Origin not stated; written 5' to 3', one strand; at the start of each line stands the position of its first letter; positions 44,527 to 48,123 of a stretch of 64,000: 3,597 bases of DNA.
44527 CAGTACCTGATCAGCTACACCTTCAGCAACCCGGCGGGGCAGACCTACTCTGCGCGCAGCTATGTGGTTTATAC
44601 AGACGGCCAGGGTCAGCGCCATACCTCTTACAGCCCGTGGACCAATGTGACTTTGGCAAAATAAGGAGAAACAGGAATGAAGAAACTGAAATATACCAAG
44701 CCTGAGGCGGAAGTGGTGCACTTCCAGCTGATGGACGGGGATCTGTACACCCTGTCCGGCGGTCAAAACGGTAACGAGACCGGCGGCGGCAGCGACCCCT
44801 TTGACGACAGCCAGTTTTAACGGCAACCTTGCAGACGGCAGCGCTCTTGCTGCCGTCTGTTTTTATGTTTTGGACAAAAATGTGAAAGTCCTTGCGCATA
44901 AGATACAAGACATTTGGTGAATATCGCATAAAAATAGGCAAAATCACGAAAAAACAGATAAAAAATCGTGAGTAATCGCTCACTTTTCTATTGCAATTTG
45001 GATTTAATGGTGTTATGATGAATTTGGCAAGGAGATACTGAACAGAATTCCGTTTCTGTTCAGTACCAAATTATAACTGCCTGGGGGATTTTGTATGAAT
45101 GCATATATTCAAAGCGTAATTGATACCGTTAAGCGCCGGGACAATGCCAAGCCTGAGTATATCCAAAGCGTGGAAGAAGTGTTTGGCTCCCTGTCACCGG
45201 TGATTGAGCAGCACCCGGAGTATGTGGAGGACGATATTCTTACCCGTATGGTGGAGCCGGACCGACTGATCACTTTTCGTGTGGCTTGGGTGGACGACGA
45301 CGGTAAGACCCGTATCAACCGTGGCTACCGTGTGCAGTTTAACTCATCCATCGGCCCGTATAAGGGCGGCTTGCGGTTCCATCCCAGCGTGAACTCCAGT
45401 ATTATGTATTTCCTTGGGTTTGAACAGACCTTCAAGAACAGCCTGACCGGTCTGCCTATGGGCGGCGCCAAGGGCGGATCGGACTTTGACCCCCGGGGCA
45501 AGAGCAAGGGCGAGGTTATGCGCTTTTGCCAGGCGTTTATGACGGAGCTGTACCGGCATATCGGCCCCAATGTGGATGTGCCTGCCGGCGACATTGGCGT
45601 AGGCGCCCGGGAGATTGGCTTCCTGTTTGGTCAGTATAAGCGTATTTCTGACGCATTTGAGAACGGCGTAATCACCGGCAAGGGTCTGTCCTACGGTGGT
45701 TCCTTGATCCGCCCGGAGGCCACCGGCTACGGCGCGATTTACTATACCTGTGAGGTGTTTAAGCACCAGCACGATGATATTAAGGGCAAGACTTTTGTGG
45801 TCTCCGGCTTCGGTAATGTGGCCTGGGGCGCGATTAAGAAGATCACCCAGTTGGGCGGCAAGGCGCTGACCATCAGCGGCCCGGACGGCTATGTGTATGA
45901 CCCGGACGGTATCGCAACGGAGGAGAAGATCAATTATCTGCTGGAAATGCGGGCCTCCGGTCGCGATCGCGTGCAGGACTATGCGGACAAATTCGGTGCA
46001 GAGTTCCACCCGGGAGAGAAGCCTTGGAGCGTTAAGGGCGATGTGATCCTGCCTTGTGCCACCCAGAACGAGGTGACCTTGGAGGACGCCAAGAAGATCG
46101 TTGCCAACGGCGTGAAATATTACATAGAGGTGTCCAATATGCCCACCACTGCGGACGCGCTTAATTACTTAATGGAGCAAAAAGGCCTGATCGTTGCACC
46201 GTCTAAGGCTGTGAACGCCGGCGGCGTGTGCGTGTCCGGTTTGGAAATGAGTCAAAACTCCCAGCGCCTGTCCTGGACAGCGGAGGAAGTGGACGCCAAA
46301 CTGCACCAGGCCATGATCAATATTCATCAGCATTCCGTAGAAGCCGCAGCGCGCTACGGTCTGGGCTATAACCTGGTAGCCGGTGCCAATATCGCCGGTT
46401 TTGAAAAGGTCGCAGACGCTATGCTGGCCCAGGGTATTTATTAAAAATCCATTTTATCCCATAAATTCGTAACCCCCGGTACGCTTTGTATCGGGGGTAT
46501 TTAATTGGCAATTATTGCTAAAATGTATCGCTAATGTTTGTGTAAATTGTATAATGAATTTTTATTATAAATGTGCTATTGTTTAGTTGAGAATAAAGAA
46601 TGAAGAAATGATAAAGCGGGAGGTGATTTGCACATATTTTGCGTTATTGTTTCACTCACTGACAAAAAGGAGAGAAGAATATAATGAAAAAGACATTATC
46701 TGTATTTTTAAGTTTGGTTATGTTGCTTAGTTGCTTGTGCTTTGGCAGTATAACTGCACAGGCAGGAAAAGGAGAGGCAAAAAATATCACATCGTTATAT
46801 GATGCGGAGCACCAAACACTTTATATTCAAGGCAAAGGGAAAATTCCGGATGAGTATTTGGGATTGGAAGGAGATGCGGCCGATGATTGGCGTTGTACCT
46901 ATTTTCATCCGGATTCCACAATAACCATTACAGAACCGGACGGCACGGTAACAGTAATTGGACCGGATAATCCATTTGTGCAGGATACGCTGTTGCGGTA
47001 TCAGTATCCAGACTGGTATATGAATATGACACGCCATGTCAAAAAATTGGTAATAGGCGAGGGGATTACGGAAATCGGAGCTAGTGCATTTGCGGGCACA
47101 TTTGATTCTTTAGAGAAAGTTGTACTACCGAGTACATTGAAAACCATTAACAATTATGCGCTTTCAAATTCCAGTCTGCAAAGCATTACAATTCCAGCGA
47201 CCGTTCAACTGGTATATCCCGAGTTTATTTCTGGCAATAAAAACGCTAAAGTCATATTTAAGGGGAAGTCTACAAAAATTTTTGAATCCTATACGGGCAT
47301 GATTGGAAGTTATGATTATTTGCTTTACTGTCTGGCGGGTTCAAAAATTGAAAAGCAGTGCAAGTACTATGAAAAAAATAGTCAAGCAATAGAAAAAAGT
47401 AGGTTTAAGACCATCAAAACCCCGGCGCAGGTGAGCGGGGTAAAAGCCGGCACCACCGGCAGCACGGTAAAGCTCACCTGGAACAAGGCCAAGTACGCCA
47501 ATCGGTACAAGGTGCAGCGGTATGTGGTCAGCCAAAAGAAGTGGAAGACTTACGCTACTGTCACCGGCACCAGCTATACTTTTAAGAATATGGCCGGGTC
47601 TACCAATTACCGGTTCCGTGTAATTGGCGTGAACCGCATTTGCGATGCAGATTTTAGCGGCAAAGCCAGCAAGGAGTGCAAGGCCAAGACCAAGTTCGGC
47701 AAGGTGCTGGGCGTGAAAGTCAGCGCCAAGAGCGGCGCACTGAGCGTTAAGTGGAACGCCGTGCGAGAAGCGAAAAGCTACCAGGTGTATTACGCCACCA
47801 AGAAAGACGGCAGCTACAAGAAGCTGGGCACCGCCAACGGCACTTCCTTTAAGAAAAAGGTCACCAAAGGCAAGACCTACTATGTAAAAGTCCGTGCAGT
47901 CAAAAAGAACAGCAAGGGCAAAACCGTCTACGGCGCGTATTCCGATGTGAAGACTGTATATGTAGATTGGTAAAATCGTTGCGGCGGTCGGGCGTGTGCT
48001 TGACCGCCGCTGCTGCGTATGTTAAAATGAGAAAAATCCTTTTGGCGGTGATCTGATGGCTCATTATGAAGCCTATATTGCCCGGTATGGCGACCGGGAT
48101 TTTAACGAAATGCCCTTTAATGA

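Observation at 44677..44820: Unlisted 47-codon ORF coupled to the giant glycosidase gene, with a RiPP/lasso-like leader signature but no maturation genes nearby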

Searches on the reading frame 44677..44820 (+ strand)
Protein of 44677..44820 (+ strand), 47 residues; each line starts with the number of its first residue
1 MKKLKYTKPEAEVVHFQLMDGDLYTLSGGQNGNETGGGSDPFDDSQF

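Call 6: search_protein_families(library=ncbifam, proteins=[window:44677-44820:+], max_evalue=1)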
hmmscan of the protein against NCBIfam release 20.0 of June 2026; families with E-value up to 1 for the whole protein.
window:44677-44820:+ (47 aa): 1 family
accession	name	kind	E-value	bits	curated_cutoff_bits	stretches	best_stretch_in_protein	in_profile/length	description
NF047435.1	LA_2272_fam_lipo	equivalog_domain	0.13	12.4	30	1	8-28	17-37/59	LA_2272/LA_2273 family lipoprotein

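Call 7: search_protein_families(library=pfam, proteins=[window:44677-44820:+], max_evalue=1)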
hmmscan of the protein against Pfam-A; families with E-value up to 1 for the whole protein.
window:44677-44820:+ (47 aa): 0 families

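Call 8: find_homologous_proteins(query=window:44677-44817:+, max_evalue=10)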
Query seq(47 aa) (47 aa): 20 proteins with E <= 10 among 20 candidates.
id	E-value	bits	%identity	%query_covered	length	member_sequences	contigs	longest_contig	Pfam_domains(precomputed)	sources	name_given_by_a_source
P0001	8.9e-23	96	96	100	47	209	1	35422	-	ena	-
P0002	1.9e-22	94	82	100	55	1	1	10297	-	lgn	-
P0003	2.7e-22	94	94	100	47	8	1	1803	-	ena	-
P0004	2.0e-21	91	91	100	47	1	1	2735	-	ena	-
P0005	2.2e-21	91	96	100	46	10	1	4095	-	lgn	-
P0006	9.6e-21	89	93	96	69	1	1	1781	-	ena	-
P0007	1.9e-20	88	91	100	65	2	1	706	-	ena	-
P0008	2.5e-20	88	89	100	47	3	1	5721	-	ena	-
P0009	3.8e-19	84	85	100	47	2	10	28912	-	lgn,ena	-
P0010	5.9e-19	84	91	100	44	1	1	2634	-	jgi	-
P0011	7.5e-19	83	95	89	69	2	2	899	-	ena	-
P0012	1.4e-18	83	85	100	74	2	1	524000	-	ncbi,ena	-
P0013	3.8e-18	81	83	100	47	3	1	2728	-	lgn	-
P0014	1.1e-15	74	97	66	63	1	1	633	-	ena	-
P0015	2.1e-15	73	77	100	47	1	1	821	-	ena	-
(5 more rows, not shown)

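Call 11: find_encoding_contigs(protein=P0012, flank=10000, max_places=4)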
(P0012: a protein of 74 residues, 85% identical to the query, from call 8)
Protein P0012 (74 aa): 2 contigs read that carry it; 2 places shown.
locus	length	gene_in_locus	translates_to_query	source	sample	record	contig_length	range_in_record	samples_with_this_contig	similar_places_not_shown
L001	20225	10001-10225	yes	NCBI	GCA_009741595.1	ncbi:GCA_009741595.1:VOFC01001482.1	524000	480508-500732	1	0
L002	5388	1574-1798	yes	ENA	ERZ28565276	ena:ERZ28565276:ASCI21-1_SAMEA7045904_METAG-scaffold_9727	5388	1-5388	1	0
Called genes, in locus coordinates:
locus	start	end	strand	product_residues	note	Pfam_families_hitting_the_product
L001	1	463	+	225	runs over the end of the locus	PF01128:IspD, PF12804:NTP_transf_3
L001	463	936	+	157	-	PF02542:YgbB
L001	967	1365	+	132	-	PF01545:Cation_efflux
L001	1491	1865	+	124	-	-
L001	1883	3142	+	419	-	PF00149:Metallophos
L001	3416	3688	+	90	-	PF00166:Cpn10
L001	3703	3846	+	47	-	-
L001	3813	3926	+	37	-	-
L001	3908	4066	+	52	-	PF00118:Cpn60_TCP1 (weak)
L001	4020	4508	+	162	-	PF00118:Cpn60_TCP1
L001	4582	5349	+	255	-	PF00118:Cpn60_TCP1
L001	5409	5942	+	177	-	-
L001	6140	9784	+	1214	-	PF13385:Laminin_G_3 (weak)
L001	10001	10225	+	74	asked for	-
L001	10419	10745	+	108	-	PF02812:ELFV_dehydrog_N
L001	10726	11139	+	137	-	PF02812:ELFV_dehydrog_N, PF00208:ELFV_dehydrog (weak)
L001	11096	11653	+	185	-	PF00208:ELFV_dehydrog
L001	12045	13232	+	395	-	PF13306:LRR_5, PF00041:fn3 (weak)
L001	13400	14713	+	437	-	PF11187:Mbeg1-like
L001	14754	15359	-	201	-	PF00440:TetR_N (weak)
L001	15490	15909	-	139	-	-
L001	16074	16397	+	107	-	-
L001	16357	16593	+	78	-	-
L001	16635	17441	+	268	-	PF07690:MFS_1 (weak)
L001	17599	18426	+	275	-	PF01979:Amidohydro_1, PF12890:DHOase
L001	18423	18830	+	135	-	PF01979:Amidohydro_1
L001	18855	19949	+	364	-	PF00988:CPSase_sm_chain, PF00117:GATase, PF07722:Peptidase_C26 (faint)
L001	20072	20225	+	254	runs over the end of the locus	PF25596:CPSase_L_D1, PF02786:CPSase_L_D2, PF02222:ATP-grasp (weak)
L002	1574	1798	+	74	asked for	-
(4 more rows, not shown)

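Call 12: find_encoding_contigs(protein=P0009, flank=10000, max_places=6)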
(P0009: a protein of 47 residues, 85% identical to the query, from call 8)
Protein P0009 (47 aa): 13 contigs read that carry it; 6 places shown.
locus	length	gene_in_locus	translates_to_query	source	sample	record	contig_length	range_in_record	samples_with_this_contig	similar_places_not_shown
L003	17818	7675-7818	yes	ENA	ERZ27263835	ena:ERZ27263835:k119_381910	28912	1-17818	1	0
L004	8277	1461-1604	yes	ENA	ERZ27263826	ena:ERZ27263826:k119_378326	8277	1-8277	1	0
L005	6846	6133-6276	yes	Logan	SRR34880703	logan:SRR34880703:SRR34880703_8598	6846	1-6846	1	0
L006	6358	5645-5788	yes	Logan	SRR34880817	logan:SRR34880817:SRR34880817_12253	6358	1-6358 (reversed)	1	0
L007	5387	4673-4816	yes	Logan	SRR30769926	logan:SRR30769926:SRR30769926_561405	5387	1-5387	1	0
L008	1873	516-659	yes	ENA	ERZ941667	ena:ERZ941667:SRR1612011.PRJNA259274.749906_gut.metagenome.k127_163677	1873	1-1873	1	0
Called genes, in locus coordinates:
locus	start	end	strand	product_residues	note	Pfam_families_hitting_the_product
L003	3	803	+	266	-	?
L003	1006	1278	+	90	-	PF00166:Cpn10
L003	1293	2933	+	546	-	PF00118:Cpn60_TCP1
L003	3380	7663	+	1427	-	PF22847:Glyco_hydro_43_rel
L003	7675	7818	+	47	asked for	-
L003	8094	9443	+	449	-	PF02812:ELFV_dehydrog_N, PF00208:ELFV_dehydrog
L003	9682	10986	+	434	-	PF13306:LRR_5, PF00041:fn3 (weak)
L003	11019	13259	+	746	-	PF09479:Flg_new (faint)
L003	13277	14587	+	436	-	PF13306:LRR_5, PF00041:fn3 (weak)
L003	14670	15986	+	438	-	PF11187:Mbeg1-like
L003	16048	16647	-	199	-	PF00440:TetR_N (weak)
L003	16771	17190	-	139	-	-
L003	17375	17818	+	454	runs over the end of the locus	PF07690:MFS_1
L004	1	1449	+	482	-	?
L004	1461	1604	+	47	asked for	-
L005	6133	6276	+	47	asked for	-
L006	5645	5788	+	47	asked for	-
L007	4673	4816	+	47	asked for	-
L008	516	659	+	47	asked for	-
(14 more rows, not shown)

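Call 17: find_encoding_contigs(protein=P0013, flank=10000, max_places=4)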
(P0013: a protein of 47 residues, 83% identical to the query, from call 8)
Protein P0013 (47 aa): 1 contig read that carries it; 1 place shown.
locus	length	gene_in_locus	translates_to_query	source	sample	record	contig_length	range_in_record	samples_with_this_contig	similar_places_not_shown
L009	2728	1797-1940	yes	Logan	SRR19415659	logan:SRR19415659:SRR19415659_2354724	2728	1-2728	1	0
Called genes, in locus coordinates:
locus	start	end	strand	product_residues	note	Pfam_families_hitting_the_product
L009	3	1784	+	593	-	?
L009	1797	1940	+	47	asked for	-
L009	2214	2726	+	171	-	?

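Call 18: find_encoding_contigs(protein=P0015, flank=10000, max_places=4)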
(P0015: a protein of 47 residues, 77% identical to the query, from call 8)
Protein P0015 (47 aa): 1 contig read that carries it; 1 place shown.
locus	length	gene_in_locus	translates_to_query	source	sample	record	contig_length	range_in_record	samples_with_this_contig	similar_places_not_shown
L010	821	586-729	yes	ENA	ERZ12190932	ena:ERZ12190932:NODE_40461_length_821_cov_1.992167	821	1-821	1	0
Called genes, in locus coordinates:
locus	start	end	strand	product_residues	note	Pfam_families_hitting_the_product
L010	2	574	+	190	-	?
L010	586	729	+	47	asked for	-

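Call 20: search_protein_representatives(alignment_id=A1)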
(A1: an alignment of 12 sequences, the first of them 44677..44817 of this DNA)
Query: 12 sequences, 47 profile positions. Proteins with E-value up to 0.001 (for the whole library): 8; up to 1e-10: 4; up to 1e-30: 2. The best 8 are listed.
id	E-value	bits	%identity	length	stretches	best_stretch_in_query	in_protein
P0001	1.8e-31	123.8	-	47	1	1-47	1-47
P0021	5.7e-31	122.2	-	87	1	1-47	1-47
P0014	3.0e-21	91.0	-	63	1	1-40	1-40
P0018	2.8e-19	84.7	-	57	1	1-37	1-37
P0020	1.9e-10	56.5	-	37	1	1-25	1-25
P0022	8.4e-08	48.0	-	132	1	8-36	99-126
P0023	1.3e-05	41.0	-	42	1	1-20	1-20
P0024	7.0e-05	38.6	-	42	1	1-20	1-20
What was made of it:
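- An exhaustive HMMER search of 1.84 billion representatives found no family member outside this context (call 20).
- Tried and rejected: An exhaustive HMMER profile search of 1.84 billion representatives gave 8 hits, all from the same family or broken copies of it (call 20).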

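Call 47: find_encoding_contigs(protein=window:44677-44820:+, flank=2000, max_places=10)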
Protein window:44677-44820:+ (47 aa): 24 contigs read that carry it; 10 places shown.
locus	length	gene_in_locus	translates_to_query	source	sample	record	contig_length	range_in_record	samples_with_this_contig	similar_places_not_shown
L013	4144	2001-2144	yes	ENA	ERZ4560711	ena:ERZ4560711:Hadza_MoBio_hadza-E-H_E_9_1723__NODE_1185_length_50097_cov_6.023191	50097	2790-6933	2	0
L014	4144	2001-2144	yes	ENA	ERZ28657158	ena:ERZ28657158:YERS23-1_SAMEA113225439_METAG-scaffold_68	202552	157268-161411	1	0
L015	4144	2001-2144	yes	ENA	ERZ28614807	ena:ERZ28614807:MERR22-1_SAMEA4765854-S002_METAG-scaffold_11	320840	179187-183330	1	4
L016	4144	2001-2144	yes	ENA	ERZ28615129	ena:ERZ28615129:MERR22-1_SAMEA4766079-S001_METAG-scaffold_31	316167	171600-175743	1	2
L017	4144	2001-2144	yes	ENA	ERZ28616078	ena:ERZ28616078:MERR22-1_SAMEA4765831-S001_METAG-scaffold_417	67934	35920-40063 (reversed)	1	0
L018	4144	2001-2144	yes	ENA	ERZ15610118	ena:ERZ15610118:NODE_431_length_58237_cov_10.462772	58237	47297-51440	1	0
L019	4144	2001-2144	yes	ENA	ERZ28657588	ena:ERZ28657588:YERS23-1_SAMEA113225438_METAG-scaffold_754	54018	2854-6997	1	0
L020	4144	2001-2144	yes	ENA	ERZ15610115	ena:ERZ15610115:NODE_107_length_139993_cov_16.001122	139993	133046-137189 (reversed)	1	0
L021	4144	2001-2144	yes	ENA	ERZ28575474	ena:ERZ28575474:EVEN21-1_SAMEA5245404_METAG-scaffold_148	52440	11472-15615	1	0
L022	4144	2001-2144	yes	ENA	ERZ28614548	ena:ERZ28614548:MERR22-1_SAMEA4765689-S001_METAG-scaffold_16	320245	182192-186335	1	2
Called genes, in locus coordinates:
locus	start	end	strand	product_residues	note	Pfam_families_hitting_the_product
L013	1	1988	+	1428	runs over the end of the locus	PF22847:Glyco_hydro_43_rel, PF13385:Laminin_G_3 (weak)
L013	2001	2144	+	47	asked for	-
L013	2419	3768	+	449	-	PF02812:ELFV_dehydrog_N, PF00208:ELFV_dehydrog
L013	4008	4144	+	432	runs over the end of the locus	PF13306:LRR_5, PF00041:fn3 (weak)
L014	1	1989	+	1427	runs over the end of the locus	PF22847:Glyco_hydro_43_rel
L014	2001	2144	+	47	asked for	-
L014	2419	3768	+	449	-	PF02812:ELFV_dehydrog_N, PF00208:ELFV_dehydrog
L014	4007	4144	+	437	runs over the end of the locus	PF13306:LRR_5, PF00041:fn3 (weak)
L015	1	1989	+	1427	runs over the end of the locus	PF22847:Glyco_hydro_43_rel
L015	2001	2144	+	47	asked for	-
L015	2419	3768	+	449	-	PF02812:ELFV_dehydrog_N, PF00208:ELFV_dehydrog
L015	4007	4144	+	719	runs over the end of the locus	PF09479:Flg_new (weak)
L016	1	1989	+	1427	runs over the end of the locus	PF22847:Glyco_hydro_43_rel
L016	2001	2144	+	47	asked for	-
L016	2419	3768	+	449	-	PF02812:ELFV_dehydrog_N, PF00208:ELFV_dehydrog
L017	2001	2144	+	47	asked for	-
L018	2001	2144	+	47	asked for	-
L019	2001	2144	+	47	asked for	-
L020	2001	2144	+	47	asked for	-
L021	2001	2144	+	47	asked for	-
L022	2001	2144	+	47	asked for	-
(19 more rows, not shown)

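Call 55: find_related_loci(query=A4, collection=metagenome_contigs, flank=6000)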
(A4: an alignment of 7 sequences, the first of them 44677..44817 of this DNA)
Query A4 (47 aa) in metagenome_contigs; peptide patterns used: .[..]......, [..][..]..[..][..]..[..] (x = any residue, [..] = any of these).
196 stretches matched a pattern; 43 encode a relative of the query (tblastn E <= 1e-3); 43 distinct loci.
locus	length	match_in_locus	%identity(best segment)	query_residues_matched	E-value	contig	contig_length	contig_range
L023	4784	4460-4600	98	1-47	3e-28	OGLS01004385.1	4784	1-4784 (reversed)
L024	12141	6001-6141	98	1-47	3e-28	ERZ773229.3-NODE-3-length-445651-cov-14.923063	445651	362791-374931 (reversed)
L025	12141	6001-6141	98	1-47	3e-28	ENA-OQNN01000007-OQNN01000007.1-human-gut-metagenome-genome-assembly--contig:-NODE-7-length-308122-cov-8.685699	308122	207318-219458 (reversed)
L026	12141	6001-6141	98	1-47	3e-28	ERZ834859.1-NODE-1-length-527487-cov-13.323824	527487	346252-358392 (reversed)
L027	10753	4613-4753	98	1-47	4e-28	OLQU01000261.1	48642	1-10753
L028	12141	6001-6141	96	1-47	6e-28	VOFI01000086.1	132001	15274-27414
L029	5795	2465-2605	98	1-47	6e-28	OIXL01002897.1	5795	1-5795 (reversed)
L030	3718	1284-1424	98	1-47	5e-28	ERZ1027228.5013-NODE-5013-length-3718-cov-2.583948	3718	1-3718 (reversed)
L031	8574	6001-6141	96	1-47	1e-27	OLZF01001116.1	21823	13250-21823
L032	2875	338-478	96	1-47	1e-27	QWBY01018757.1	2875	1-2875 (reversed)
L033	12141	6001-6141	96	1-47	1e-27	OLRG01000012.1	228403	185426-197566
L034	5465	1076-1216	96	1-47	1e-27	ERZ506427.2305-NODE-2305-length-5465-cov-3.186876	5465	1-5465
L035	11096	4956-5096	96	1-47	1e-27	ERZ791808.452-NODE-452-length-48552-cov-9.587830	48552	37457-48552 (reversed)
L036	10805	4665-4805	98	1-47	1e-27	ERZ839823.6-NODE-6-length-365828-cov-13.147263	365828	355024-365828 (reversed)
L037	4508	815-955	98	1-47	1e-27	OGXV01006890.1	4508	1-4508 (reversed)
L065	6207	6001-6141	57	1-47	1e-11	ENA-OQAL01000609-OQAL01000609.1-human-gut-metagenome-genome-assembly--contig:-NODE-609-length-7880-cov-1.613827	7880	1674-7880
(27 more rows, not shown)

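Call 60: predict_structure(alignment_id=A1)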
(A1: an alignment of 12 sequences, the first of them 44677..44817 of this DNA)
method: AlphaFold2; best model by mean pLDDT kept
length: 47 residues; sequences in the alignment: 12
mean_pLDDT: 64.2   pTM: 0.27
mean pLDDT of the five models: 64.2, 61.0, 59.9, 58.7, 53.5
residues with pLDDT >= 90: 0; 70-90: 16; 50-70: 22; < 50: 9
segments of 3 or more residues with pLDDT < 50: 30-38
pLDDT, mean of each block of 10 residues (from residue 1): 58 76 71 48 70
secondary structure, 60 per line:
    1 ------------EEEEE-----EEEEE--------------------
elements in order: E13-17 E23-27
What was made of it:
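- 44710..44757 (+): Codons 12-27: a predicted amphipathic beta-hairpin (strands 13-17 and 23-27 around the turn M-D-G-D). It ends in the conserved Y-T-L-S that precedes GGQ. AlphaFold2 model from 12 sequences: strands E13-17 and E23-27, block pLDDT 71-76 (call 60).
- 44758..44793 (+): Codons 28-39, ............: a flexible Gly/Asn-rich linker that tolerates indels. In the lasso reading it would be the ring and loop. pLDDT is below 50 for residues 30-38 (call 60).
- AlphaFold2 predicts a hairpin plus a disordered linker (call 60).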

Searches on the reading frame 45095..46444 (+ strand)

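Call 6: search_protein_families(library=ncbifam, proteins=[window:45095-46444:+], max_evalue=1)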
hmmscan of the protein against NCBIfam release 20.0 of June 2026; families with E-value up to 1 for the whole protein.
window:45095-46444:+ (449 aa): 6 families
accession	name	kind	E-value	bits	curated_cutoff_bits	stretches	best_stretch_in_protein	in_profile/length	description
NF006929.0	PRK09414.1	equivalog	1.3e-206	686.8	536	1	2-448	4-444/445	NADP-specific glutamate dehydrogenase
NF010633.0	PRK14030.1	subfamily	3.5e-203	675.7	743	1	5-448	3-444/445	glutamate dehydrogenase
NF010634.0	PRK14031.1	equivalog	4.1e-182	605.6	822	1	6-448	4-443/444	NADP-specific glutamate dehydrogenase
NF041398.1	GluDhGdhB_Halo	equivalog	7.8e-66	222.6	620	1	44-448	20-408/410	glutamate dehydrogenase GdhB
NF040817.1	GdhA_Arch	equivalog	3e-65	221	750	1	44-449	23-417/419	glutamate dehydrogenase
NF001322.0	PRK00258.3-6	equivalog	0.058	12.7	285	1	211-261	100-151/272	shikimate dehydrogenase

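Call 7: search_protein_families(library=pfam, proteins=[window:45095-46444:+], max_evalue=1)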
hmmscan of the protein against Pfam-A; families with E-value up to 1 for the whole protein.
window:45095-46444:+ (449 aa): 2 families
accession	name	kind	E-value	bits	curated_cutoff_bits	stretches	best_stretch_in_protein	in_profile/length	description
PF00208.27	ELFV_dehydrog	-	2.5e-83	279.9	23.4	1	201-447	1-241/241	Glutamate/Leucine/Phenylalanine/Valine dehydrogenase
PF02812.23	ELFV_dehydrog_N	-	4.7e-52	175.5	25.3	1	55-182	1-128/129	Glu/Leu/Phe/Val dehydrogenase, dimerisation domain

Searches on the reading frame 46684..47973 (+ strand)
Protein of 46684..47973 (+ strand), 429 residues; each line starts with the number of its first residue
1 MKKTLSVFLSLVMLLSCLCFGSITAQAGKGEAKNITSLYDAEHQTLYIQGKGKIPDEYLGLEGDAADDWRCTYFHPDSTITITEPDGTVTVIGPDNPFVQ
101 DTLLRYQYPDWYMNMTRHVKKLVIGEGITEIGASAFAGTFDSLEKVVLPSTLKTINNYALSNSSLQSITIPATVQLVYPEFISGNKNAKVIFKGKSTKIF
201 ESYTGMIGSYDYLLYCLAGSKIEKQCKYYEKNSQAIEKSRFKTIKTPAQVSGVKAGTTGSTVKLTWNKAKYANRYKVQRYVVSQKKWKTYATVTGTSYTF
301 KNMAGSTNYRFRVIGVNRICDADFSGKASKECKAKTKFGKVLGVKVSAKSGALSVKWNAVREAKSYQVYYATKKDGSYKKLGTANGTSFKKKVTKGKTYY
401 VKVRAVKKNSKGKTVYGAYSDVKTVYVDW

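Call 6: search_protein_families(library=ncbifam, proteins=[window:46684-47973:+], max_evalue=1)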
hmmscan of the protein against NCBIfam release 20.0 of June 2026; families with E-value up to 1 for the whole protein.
window:46684-47973:+ (429 aa): 1 family
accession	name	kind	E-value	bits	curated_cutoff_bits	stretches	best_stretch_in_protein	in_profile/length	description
NF047961.1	adhesin_HupY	equivalog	1.6e-07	29.8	1250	1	118-177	187-245/978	leucine-rich repeat adhesin HupY/LrrG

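Call 7: search_protein_families(library=pfam, proteins=[window:46684-47973:+], max_evalue=1)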
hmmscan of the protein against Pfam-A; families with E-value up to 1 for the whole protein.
window:46684-47973:+ (429 aa): 10 families
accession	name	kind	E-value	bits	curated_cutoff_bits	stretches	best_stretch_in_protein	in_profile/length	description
PF13306.12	LRR_5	-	1e-10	42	27.7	1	118-199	12-93/127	BspA type Leucine rich repeat region (6 copies)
PF00041.27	fn3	-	2.4e-10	40.9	25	2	250-325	3-78/84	Fibronectin type III domain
PF23608.1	Ig_ILCR1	-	0.0022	18.5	27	1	277-322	47-89/114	ILCR1 Ig-like domain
PF21910.2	GH85_C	-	0.017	16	27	1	347-411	13-82/95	GH85 endohexosaminidases, C-terminal domain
PF16656.11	Pur_ac_phosph_N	-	0.033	15.2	30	1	348-403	10-65/93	Purple acid Phosphatase, N-terminal domain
PF25814.1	fn3_SORL1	-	0.059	13.9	27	1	349-407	14-73/90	SORL1-like, fn3 domain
PF15284.11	PAGK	-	0.08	13.3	22.8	1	1-36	1-36/64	Phage-encoded virulence factor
PF01108.23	Tissue_fac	-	0.085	13.1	27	0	354-412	38-105/107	Tissue factor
PF19079.5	CFSR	-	0.38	11.4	27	0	79-90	20-31/49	Collagen-flanked surface repeat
PF10185.14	Mesd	-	0.41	11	24.4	0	241-286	61-106/155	Chaperone for wingless signalling and trafficking of LDL receptor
